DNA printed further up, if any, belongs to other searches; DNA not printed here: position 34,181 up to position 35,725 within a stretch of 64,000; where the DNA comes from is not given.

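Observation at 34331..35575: FabF-type ketosynthase homolog with all three catalytic residues substituted (C→F, H→N, H→E), in a mixed riboflavin/fatty-acid operon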

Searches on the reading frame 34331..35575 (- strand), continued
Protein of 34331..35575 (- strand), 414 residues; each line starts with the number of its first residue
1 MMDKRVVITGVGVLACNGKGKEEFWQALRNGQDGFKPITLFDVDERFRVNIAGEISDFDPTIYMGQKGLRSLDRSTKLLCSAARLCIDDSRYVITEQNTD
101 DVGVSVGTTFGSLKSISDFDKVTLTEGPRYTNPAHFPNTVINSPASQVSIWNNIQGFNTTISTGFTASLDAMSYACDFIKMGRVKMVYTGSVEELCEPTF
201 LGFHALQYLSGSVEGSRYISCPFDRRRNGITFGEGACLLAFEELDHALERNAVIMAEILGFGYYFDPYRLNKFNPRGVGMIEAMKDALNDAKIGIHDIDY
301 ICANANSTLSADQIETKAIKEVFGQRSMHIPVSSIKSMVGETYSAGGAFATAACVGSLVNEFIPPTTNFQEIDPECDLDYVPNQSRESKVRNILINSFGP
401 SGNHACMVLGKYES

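Call 51: find_related_loci(query=A1, collection=genome_contigs, flank=10000)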
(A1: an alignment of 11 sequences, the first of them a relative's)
Query A1 (397 aa) in genome_contigs; peptide patterns used: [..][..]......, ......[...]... (x = any residue, [..] = any of these).
600 stretches matched a pattern (row limit reached: there are more); 599 encode a relative of the query (tblastn E <= 1e-3); the best 80 are kept; 80 distinct loci.
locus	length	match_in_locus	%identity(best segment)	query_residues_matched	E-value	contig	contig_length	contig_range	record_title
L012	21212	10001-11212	57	1-395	9e-158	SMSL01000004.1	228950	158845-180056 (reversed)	Candidatus Brocadiaceae bacterium S225 S225a_contig00004, whole genome shotgun sequence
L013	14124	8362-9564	59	1-395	3e-157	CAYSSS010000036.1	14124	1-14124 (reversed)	MAG TPA_asm: uncultured Planctomycetia bacterium isolate SRP178699_co1_483 genome assembly, contig: NODE_5654_length_141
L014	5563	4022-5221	57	1-393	2e-153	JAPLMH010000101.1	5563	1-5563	MAG: Candidatus Omnitrophota bacterium isolate LacPavin_0920_WC70_MAG_48_9 LacPavin_0920_WC70_scaffold_1437805, whole ge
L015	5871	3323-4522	57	3-396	8e-152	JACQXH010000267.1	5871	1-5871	MAG: Nitrospirae bacterium isolate NC_groundwater_1510_Pr4_B-0.1um_44_3 SR1-18-B1_scaffold_727419, whole genome shotgun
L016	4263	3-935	70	87-397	8e-155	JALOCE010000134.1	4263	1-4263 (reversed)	MAG: Candidatus Omnitrophota bacterium isolate SO_2017_LW4 bin 43 scaffold_41643_c1_LW137-91_2017, whole genome shotgun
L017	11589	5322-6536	55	1-395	9e-148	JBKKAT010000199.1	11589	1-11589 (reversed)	MAG: Acidobacteriota bacterium isolate swi_bin.31 k127_6990228, whole genome shotgun sequence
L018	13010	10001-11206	55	3-395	6e-148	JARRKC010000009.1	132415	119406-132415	MAG: Acidobacteriota bacterium isolate Spart_036_MAG scaffold_30, whole genome shotgun sequence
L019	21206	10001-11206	55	3-395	5e-147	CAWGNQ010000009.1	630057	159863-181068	MAG: uncultured Acidobacteriota bacterium isolate MFD05684.bin.1.85 genome assembly, contig: contig_12987, whole genome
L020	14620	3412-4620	54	1-395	6e-141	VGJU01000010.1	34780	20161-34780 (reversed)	MAG: Candidatus Zixiibacteriota bacterium isolate K_Offshore_80m_m2_058 K_Offshore_80m_m2_058_Ga0194132_10002442, whole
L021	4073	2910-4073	58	4-386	2e-144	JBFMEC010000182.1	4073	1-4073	MAG: Nitrospirota bacterium isolate MAG235 MAG235_182, whole genome shotgun sequence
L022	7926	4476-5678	52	1-394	1e-139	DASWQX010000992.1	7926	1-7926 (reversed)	MAG TPA_asm: Thermoanaerobaculia bacterium isolate SMAG_U3506 k141_3104211, whole genome shotgun sequence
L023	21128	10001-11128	55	21-395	1e-139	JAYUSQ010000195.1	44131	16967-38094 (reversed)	MAG: Acidobacteriota bacterium isolate GL117_UP_metabat_70 GL117_UP_metabat_70_194, whole genome shotgun sequence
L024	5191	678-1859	54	3-392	2e-139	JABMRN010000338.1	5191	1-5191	MAG: Candidatus Omnitrophota bacterium isolate bin.93 k141_6800604, whole genome shotgun sequence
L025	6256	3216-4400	54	5-390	2e-133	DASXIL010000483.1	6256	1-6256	MAG TPA_asm: Candidatus Angelobacter sp. isolate SMAG_U5220 k141_4645545, whole genome shotgun sequence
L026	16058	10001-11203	50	5-394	3e-132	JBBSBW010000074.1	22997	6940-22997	MAG: Thermoanaerobaculia bacterium isolate La6_metabat2.203 La6_metabat2.203_K_3335601_L_22997_cov_13.3064, whole genome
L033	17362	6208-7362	49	1-395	4e-121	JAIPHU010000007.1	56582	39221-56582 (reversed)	MAG: Candidatus Omnitrophota bacterium isolate Tobar15.5-16.5m-G38 Tobar15-5-16-5m-C255, whole genome shotgun sequence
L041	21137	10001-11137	46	3-395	2e-113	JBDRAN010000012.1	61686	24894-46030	MAG: Candidatus Omnitrophota bacterium isolate MEGAHIT-group-1.1004 k141_9817946, whole genome shotgun sequence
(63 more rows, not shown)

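Call 55: search_protein_families(library=pfam, proteins=[L033:771-1973:+, L033:1955-2983:+, L033:2994-4094:+, L033:4078-5079:+, L033:5091-5972:+, L033:5979-6215:+, L033:6208-7371:+, L033:7368-8069:-, L033:8081-8983:-, L033:8973-9944:-], max_evalue=0.00001)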
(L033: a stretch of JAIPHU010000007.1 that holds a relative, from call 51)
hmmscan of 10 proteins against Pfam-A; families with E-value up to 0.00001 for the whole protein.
L033:771-1973:+ (400 aa): 1 family
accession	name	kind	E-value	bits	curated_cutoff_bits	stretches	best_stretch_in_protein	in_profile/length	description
PF04101.22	Glyco_tran_28_C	-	1.3e-08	35.5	22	1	239-378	13-149/166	Glycosyltransferase family 28 C-terminal domain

L033:1955-2983:+ (342 aa): 2 families
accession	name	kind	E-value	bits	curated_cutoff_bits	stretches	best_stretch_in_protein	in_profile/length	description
PF04055.27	Radical_SAM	-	1.6e-17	64.6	29.5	1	21-176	2-162/166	Radical SAM superfamily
PF13353.11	Fer4_12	-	1.1e-07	32.7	22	1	23-119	12-114/137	4Fe-4S single cluster domain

L033:2994-4094:+ (366 aa): 4 families
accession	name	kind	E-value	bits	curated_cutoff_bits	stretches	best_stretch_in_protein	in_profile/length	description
PF01041.23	DegT_DnrJ_EryC1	-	6.5e-72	243.2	19.8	1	39-359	27-359/360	DegT/DnrJ/EryC1/StrS aminotransferase family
PF00155.27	Aminotran_1_2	-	1.1e-09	38.4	19.7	1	39-141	45-163/361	Aminotransferase class I and II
PF00266.25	Aminotran_5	-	2e-07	30.7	21.5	1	46-172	53-191/371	Aminotransferase class-V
PF01053.26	Cys_Met_Meta_PP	-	2.1e-06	27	27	1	38-183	54-197/381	Cys/Met metabolism PLP-dependent enzyme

L033:4078-5079:+ (333 aa): 0 families

L033:5091-5972:+ (293 aa): 1 family
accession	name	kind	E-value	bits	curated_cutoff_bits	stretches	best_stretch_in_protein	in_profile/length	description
PF00109.32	ketoacyl-synt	-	9.8e-08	32.3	20.8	1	15-137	80-198/252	Beta-ketoacyl synthase, N-terminal domain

L033:5979-6215:+ (78 aa): 1 family
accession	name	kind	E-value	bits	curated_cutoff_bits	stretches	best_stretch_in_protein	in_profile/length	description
PF00550.31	PP-binding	-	3.1e-08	34.2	20.8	1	7-69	2-66/67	Phosphopantetheine attachment site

L033:6208-7371:+ (387 aa): 2 families
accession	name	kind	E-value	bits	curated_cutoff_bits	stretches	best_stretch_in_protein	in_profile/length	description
PF00109.32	ketoacyl-synt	-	1.7e-36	126.5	20.8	1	3-221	2-252/252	Beta-ketoacyl synthase, N-terminal domain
PF02801.28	Ketoacyl-synt_C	-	4.9e-36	123.8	20.8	1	229-343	1-119/119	Beta-ketoacyl synthase, C-terminal domain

L033:7368-8069:- (233 aa): 0 families

L033:8081-8983:- (300 aa): 3 families
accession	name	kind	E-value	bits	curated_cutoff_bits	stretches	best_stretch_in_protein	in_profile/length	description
PF01636.29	APH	-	2.6e-11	44.2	23.2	1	97-214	98-211/239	Phosphotransferase enzyme family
PF01633.27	Choline_kinase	-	3e-08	33.8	29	1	97-248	90-238/300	Choline/ethanolamine kinase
PF03881.20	Fructosamin_kin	-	1.3e-06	28.3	22.4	1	41-251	53-266/288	Fructosamine kinase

L033:8973-9944:- (323 aa): 1 family
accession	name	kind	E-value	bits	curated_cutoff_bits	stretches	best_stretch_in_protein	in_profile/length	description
PF04055.27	Radical_SAM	-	1.3e-19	71.4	29.5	1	19-177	2-165/166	Radical SAM superfamily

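Call 56: search_protein_families(library=pfam, proteins=[L041:5583-5996:+, L041:6017-6829:+, L041:6834-7688:-, L041:7770-8768:+, L041:8808-9719:+, L041:9649-10002:+, L041:9974-11146:+, L041:11200-11904:+, L041:12459-13871:+, L041:14549-15559:+], max_evalue=0.00001)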
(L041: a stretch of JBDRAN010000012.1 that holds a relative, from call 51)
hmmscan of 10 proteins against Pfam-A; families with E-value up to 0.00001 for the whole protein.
L041:5583-5996:+ (137 aa): 0 families

L041:6017-6829:+ (270 aa): 0 families

L041:6834-7688:- (284 aa): 0 families

L041:7770-8768:+ (332 aa): 0 families

L041:8808-9719:+ (303 aa): 0 families

L041:9649-10002:+ (117 aa): 1 family
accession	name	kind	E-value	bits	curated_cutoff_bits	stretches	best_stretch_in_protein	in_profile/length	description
PF00550.31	PP-binding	-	1.1e-07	32.5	20.8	1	45-108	5-66/67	Phosphopantetheine attachment site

L041:9974-11146:+ (390 aa): 2 families
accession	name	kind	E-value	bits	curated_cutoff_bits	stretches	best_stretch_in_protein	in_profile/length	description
PF02801.28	Ketoacyl-synt_C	-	2.5e-33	115.1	20.8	1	232-345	1-118/119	Beta-ketoacyl synthase, C-terminal domain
PF00109.32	ketoacyl-synt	-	2e-31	110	20.8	1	10-224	2-252/252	Beta-ketoacyl synthase, N-terminal domain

L041:11200-11904:+ (234 aa): 0 families

L041:12459-13871:+ (470 aa): 2 families
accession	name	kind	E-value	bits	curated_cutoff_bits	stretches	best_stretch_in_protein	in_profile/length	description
PF04055.27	Radical_SAM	-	6.7e-14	52.8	29.5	1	93-232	2-141/166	Radical SAM superfamily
PF13353.11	Fer4_12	-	1.8e-07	32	22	1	92-198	9-117/137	4Fe-4S single cluster domain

L041:14549-15559:+ (336 aa): 0 families

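Call 66: find_encoding_contigs(protein=P0003, flank=10000, max_places=1)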
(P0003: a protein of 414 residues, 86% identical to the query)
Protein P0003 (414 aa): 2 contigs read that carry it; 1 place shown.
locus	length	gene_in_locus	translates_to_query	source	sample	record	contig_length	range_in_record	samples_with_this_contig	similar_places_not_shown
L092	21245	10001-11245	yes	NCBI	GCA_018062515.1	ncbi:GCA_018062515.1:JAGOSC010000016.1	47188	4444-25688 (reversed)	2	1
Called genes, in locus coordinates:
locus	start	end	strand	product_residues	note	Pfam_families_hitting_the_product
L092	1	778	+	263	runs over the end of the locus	PF12811:BaxI_1, PF01027:Bax1-I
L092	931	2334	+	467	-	PF07021:MetW (weak), PF13489:Methyltransf_23, PF13847:Methyltransf_31, PF08241:Methyltransf_11, PF08242:Methyltransf_12, PF13649:Methyltransf_25, PF00535:Glycos_transf_2, PF10111:Glyco_tranf_2_2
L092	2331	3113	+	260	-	PF13489:Methyltransf_23 (weak), PF08241:Methyltransf_11, PF08242:Methyltransf_12 (weak), PF13847:Methyltransf_31 (weak)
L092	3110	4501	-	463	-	-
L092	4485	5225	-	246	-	-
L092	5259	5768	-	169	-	PF02464:CinA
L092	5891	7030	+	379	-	PF00926:DHBP_synthase, PF00925:GTP_cyclohydro2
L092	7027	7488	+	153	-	PF00885:DMRL_synthase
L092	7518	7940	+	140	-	PF01029:NusB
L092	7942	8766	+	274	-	PF02811:PHP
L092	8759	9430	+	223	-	PF01872:RibD_C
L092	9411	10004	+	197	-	PF00677:Lum_binding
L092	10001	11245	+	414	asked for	PF00109:ketoacyl-synt, PF02801:Ketoacyl-synt_C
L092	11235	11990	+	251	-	PF00106:adh_short, PF23441:SDR (weak), PF08659:KR, PF13561:adh_short_C2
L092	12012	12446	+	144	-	PF22817:ApeP-like, PF07977:FabA, PF22818:ApeI-like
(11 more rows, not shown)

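Call 74: find_related_loci(query=A2, collection=metagenome_contigs, flank=10000)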
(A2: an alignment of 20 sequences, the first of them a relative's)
Query A2 (414 aa) in metagenome_contigs; peptide patterns used: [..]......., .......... (x = any residue, [..] = any of these).
600 stretches matched a pattern (row limit reached: there are more); 391 encode a relative of the query (tblastn E <= 1e-3); the best 80 are kept; 80 distinct loci.
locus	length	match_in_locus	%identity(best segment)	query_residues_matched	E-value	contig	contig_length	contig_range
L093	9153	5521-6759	76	1-413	0e+0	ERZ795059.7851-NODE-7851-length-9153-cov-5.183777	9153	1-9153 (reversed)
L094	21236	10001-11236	75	1-412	0e+0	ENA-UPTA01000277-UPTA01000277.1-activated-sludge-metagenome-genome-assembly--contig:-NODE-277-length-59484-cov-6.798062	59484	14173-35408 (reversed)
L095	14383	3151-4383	67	1-411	0e+0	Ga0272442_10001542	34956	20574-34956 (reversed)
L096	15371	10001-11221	67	1-408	0e+0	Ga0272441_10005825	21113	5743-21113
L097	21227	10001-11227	65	1-409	0e+0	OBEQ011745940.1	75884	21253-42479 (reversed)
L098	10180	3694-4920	66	1-409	0e+0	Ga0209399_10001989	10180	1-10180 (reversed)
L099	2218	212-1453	66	1-414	0e+0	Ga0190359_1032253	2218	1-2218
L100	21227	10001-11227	65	1-409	0e+0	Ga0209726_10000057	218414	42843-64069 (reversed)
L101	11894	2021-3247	65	1-409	0e+0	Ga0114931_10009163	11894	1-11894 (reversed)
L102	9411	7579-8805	66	1-409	0e+0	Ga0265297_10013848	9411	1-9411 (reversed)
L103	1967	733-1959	66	1-409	0e+0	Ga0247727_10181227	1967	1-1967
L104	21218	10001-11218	67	3-409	0e+0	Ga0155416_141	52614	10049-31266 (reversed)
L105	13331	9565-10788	65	2-409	0e+0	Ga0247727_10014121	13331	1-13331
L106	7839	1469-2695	64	1-409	0e+0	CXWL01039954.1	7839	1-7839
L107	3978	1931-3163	65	2-412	0e+0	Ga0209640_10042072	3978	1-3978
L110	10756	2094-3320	64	1-409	0e+0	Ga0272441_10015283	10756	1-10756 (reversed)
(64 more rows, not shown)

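Call 79: search_protein_families(library=pfam, proteins=[L104:7223-8431:+, L104:8431-9105:+, L104:9695-9949:+, L104:9980-11227:+, L104:11008-11676:+, L104:11744-12982:+, L104:12989-14119:+, L104:14122-16293:+, L104:4931-6640:+, L104:17244-18449:+], max_evalue=0.0001)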
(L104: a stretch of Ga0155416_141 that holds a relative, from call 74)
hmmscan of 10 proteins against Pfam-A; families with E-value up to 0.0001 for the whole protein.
L104:7223-8431:+ (402 aa): 1 family
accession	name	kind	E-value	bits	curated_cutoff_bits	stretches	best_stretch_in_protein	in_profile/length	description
PF00482.28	T2SSF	-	6.7e-66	220.4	25.2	2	69-192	1-125/125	Type II secretion system (T2SS), protein F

L104:8431-9105:+ (224 aa): 0 families

L104:9695-9949:+ (84 aa): 2 families
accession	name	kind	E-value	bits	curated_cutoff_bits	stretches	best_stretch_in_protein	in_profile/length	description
PF00550.31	PP-binding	-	6.2e-14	52.4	20.8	1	12-76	2-65/67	Phosphopantetheine attachment site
PF23297.2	ACP_SdgA_C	-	9.3e-07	29.3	27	1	5-84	7-85/95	Highly reducing polyketide synthase sdgA, C-terminal ACP domain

L104:9980-11227:+ (415 aa): 2 families
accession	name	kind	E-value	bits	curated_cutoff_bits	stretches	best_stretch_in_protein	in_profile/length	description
PF00109.32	ketoacyl-synt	-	1.7e-34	120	20.8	1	8-247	2-250/252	Beta-ketoacyl synthase, N-terminal domain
PF02801.28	Ketoacyl-synt_C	-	6.1e-27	94.4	20.8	1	258-371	2-118/119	Beta-ketoacyl synthase, C-terminal domain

L104:11008-11676:+ (222 aa): 1 family
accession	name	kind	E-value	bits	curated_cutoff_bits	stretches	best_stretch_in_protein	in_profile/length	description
PF07977.19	FabA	-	4.1e-14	52.8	23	1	89-213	1-137/138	FabA-like domain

L104:11744-12982:+ (412 aa): 2 families
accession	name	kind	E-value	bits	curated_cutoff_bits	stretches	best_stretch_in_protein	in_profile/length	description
PF00109.32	ketoacyl-synt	-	4.2e-44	151.5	20.8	1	11-245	2-250/252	Beta-ketoacyl synthase, N-terminal domain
PF02801.28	Ketoacyl-synt_C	-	3.3e-33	114.7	20.8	1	255-368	1-119/119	Beta-ketoacyl synthase, C-terminal domain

L104:12989-14119:+ (376 aa): 1 family
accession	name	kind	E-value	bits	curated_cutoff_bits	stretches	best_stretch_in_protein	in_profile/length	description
PF01488.26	Shikimate_DH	-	1.9e-06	28.4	24.3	1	165-267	11-120/138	Shikimate / quinate 5-dehydrogenase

L104:14122-16293:+ (723 aa): 5 families
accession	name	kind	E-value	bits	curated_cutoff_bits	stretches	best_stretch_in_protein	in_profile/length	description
PF02518.31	HATPase_c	-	1.5e-22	80.5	26.4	1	606-721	4-109/111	Histidine kinase-, DNA gyrase B-, and HSP90-like ATPase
PF13492.12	GAF_3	-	1.8e-12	48.2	27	1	317-460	2-129/129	GAF domain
PF16927.11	HisKA_7TM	-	2.4e-12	47.6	28.6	1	10-223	3-222/224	N-terminal 7TM region of histidine kinase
PF13185.12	GAF_2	-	4.6e-07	30.5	28.6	1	317-459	4-136/136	GAF domain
PF13589.12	HATPase_c_3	-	2.7e-05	24.7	25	1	608-687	3-71/137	Histidine kinase-, DNA gyrase B-, and HSP90-like ATPase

L104:4931-6640:+ (569 aa): 2 families
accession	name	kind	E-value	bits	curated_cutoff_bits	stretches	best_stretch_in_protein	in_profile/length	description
PF00437.27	T2SSE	-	3.8e-133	444.2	24.9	1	181-564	2-370/370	Type II/IV secretion system protein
PF05157.20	MshEN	-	1.9e-22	79.5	23.1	1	61-148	1-89/90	MshEN domain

L104:17244-18449:+ (401 aa): 2 families
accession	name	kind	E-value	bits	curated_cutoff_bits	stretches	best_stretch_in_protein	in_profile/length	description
PF13487.12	HD_5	-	3.8e-36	124.8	27.2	1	255-388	34-170/170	HD domain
PF01966.28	HD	-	3.3e-19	69.7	22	1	224-357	3-116/116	HD domain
